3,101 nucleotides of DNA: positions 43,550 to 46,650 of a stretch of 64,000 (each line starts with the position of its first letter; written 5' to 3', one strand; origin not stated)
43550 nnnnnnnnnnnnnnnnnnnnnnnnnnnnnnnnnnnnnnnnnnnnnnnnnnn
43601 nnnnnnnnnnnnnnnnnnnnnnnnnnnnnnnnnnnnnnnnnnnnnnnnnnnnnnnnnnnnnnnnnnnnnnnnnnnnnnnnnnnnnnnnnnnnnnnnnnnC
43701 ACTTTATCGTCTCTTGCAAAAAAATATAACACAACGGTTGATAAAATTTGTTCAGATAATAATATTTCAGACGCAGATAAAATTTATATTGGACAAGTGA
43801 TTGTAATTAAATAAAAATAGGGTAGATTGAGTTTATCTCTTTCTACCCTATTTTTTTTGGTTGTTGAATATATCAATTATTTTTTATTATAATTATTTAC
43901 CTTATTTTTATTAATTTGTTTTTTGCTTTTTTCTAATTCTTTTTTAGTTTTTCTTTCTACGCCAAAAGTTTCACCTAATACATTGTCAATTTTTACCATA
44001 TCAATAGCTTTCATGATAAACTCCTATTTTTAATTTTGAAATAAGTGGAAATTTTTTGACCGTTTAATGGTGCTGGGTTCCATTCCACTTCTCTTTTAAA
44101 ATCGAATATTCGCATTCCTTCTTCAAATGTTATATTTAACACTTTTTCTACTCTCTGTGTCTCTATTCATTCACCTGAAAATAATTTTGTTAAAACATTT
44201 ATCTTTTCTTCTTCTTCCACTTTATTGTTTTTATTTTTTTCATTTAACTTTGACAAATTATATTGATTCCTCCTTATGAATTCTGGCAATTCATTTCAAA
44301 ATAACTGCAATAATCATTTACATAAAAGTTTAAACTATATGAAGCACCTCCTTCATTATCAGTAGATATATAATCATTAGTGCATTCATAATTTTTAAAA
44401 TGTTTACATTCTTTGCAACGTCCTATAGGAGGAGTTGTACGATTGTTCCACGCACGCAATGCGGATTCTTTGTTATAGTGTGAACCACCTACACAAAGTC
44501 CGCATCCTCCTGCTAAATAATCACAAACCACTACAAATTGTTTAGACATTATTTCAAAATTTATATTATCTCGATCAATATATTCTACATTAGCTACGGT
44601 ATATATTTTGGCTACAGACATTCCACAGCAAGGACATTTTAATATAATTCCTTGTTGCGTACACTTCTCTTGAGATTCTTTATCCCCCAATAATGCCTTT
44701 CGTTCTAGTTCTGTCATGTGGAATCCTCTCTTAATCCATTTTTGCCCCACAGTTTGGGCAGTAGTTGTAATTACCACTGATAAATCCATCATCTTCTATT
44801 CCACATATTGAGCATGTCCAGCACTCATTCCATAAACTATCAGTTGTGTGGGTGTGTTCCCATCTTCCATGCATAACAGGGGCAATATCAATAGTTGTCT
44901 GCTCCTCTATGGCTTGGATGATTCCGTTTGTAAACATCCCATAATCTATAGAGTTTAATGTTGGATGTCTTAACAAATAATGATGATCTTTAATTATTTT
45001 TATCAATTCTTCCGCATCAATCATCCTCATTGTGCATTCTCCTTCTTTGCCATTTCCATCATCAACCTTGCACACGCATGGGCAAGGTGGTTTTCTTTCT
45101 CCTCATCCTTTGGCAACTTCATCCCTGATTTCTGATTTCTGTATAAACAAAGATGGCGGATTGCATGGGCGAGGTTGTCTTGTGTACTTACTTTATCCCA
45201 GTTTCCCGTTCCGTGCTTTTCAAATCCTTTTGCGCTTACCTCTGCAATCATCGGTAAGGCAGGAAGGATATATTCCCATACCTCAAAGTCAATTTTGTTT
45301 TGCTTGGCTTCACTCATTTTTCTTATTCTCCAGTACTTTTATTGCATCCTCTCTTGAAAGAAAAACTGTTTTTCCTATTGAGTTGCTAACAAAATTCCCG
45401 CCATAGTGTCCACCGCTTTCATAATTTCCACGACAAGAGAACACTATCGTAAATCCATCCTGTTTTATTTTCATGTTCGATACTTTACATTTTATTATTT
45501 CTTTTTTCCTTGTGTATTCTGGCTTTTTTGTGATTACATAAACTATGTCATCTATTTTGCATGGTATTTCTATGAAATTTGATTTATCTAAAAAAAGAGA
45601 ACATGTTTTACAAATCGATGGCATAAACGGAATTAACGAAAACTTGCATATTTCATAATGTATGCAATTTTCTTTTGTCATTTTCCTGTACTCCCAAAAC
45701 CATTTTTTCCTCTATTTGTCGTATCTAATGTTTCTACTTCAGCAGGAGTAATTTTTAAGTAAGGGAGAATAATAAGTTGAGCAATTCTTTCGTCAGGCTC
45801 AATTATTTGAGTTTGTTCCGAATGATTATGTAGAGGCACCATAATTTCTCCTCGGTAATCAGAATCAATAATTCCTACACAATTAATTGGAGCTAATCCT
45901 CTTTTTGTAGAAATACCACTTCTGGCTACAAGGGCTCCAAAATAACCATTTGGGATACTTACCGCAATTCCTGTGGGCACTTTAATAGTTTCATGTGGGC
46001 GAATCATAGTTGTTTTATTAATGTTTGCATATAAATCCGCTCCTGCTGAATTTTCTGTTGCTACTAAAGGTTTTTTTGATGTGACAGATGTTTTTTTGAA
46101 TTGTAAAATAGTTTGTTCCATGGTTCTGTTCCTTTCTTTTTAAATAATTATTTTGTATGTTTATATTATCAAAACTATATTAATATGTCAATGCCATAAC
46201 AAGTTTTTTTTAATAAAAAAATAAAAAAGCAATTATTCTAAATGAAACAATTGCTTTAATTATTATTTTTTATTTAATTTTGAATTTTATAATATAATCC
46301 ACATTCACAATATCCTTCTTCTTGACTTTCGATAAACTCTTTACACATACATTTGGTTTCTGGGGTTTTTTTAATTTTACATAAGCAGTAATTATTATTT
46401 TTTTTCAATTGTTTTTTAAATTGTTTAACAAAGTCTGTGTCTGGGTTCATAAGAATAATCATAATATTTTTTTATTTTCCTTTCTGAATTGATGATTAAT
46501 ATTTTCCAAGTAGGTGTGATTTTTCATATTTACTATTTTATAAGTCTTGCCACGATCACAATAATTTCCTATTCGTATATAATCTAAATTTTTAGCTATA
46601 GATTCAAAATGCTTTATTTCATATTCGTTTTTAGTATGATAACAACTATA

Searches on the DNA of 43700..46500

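Call 65: search_rna_families(source=window, start=43700, end=46500, threshold=evalue, max_evalue=0.01)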
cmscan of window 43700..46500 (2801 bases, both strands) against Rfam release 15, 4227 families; matches with E-value up to 0.01: 0.
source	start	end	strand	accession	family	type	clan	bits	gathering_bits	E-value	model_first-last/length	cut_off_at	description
